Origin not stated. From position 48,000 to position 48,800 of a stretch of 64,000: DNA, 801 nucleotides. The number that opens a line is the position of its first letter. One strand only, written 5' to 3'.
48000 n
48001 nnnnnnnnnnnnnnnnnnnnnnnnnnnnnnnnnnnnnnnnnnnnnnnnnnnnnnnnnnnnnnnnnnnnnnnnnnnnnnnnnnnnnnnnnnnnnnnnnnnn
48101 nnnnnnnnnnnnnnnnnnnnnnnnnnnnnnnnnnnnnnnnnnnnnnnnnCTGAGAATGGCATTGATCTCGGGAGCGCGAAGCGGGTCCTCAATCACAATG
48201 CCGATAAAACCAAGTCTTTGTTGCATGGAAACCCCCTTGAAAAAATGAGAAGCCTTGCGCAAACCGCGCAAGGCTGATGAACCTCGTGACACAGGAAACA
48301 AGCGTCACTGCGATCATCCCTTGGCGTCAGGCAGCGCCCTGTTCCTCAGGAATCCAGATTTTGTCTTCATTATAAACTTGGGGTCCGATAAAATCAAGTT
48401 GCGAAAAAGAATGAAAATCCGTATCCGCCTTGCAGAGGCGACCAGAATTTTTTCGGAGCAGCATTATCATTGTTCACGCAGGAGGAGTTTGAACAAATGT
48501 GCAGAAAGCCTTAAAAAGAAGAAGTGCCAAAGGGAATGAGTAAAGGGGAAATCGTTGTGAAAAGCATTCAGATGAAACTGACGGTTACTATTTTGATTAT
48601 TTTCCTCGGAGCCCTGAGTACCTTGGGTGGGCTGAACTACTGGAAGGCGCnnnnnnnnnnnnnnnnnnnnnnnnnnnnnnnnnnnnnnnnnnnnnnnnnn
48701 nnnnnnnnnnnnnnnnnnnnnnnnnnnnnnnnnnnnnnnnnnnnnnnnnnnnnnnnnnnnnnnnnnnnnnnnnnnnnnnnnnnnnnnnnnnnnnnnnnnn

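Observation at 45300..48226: hydF - aspartase - TM1266-like ACT gene trio without hydE/hydG in the window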

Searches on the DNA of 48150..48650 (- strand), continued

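Call 55: search_with_rna_model(model_id=R2, sources=[window, L005, L006, L007, L008, L009, L010, L011, L012, L013, L014, L015, L016, L017, L018, L019, L020, L021, L022, L023, L024, L025, L026, L027, L028, L029, L030, L031, L032, L033, L034, L035, L036, L037, L038, L039, L040, L041, L042, L043, L044, L045, L046, L047, L048, L049, L050, L051, L052, L053, L054, L055, L056, L057, L058, L059, L060, L061, L062, L063, L064, L065, L066, L067, L068, L069, L070, L071, L072, L073, L074, L075, L076, L077, L078, L079, L080, L081, L082, L083, L084, L087, L088, L090, L110, L121, L157, L195], max_evalue=10)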
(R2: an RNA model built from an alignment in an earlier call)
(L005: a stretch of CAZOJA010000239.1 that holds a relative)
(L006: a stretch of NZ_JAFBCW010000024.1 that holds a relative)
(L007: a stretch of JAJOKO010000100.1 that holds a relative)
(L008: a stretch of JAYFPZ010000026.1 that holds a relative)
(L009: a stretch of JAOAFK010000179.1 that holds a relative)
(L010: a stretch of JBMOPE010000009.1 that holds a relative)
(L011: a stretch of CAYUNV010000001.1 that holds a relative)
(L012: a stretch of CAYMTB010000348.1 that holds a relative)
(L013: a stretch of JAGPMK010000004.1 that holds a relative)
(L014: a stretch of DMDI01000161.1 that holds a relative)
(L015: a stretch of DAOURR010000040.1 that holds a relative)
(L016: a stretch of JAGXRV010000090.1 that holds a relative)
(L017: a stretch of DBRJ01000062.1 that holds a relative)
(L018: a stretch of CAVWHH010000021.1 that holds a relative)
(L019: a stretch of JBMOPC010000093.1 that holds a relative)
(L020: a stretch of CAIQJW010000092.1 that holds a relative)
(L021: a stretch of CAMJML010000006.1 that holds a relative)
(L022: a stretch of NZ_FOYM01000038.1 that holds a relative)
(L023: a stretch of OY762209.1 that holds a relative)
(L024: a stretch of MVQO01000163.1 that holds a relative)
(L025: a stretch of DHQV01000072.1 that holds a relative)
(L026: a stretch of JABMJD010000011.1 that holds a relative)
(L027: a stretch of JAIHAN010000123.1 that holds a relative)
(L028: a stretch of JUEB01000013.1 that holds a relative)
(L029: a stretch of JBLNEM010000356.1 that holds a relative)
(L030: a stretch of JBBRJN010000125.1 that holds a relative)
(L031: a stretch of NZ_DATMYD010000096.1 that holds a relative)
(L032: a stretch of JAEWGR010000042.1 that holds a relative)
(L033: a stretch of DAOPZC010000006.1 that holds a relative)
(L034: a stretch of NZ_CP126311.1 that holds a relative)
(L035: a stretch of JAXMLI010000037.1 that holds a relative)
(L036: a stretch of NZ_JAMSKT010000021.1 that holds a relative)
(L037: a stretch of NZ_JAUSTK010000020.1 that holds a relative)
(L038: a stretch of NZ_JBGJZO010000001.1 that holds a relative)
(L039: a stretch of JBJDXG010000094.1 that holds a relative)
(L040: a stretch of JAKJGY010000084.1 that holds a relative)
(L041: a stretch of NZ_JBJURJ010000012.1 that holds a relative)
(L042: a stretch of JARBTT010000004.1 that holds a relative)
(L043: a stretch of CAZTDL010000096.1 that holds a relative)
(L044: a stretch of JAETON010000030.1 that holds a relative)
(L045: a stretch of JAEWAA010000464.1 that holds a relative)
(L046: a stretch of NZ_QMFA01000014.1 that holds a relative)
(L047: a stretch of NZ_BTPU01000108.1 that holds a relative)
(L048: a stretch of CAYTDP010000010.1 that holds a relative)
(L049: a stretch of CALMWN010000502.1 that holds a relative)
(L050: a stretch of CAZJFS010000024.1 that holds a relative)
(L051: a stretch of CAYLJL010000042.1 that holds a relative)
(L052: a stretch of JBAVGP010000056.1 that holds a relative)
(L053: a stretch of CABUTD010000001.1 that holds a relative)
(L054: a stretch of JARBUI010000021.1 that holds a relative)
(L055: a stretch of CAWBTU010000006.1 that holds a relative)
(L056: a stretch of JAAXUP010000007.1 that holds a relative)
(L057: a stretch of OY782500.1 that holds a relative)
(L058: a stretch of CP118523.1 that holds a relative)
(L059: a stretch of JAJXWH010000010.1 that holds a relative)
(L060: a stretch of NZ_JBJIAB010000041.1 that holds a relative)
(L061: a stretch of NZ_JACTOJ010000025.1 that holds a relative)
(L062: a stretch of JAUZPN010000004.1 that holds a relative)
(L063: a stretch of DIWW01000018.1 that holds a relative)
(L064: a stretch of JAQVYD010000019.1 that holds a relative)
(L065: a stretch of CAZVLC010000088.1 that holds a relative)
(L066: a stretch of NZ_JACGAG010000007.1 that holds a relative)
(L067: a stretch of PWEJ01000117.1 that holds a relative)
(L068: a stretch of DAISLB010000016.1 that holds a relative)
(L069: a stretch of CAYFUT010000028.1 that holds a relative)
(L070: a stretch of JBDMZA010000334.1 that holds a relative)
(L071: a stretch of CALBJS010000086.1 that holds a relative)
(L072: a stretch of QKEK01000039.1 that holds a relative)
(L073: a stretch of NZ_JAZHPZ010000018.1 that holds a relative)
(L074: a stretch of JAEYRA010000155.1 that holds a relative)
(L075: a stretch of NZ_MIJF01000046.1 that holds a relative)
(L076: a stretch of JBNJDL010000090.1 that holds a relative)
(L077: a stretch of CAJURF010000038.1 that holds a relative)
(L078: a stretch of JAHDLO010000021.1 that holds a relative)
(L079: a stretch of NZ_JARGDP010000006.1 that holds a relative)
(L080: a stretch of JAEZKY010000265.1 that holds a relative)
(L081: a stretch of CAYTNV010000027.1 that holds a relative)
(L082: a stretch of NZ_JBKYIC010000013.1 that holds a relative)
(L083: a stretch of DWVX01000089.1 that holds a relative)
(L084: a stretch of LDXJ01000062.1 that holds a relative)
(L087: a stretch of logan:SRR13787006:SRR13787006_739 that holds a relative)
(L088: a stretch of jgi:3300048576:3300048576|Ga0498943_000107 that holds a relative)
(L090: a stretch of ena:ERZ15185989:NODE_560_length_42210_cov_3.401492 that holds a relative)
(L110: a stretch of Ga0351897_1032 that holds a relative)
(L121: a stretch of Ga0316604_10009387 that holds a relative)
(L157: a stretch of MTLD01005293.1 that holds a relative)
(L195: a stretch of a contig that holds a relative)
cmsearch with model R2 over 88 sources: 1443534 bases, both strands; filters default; matches with E-value up to 10: 27.
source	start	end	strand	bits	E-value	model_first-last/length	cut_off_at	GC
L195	2946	2982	-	48.9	1.9e-08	1-38/38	no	0.62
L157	1724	1761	-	47.1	5.2e-08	1-38/38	no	0.58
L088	3604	3641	+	47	5.3e-08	1-38/38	no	0.63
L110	586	623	+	46.9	5.6e-08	1-38/38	no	0.68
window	48316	48352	-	45.6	1.2e-07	1-38/38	no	0.62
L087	3585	3622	+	44.8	1.8e-07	1-38/38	no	0.58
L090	3600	3636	+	42.6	6.3e-07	1-38/38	no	0.65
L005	916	953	+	42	8.9e-07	1-38/38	no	0.63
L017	9502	9538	+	39.9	3e-06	1-38/38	no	0.51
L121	1149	1187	-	37.3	1.3e-05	1-38/38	no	0.62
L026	9575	9612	+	35.6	3.5e-05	1-38/38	no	0.58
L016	270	307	+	33.4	0.00012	1-38/38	no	0.5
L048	7044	7081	+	31.1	0.00045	1-38/38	no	0.61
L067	6997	7034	+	31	0.00047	1-38/38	no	0.58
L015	8173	8209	+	30.2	0.00074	1-38/38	no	0.57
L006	8211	8246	+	23.6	0.03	1-38/38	no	0.72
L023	19124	19161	+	18.5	0.54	1-38/38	no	0.76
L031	4327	4357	+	16.5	1.7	5-33/38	no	0.58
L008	6273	6308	+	15.7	2.7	1-38/38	no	0.42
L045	2771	2800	+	15.1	3.8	1-38/38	no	0.57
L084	19825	19862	+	14.8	4.4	1-38/38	no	0.61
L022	7649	7691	+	14.4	5.6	1-38/38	no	0.63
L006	8159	8194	+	14.4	5.7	1-38/38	no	0.58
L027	2281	2335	+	14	7.1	1-38/38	no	0.45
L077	18779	18804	+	13.9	7.4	6-32/38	no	0.54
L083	4131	4156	+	13.8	7.8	7-32/38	no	0.62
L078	7736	7754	-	13.4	10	1-38/38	no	0.58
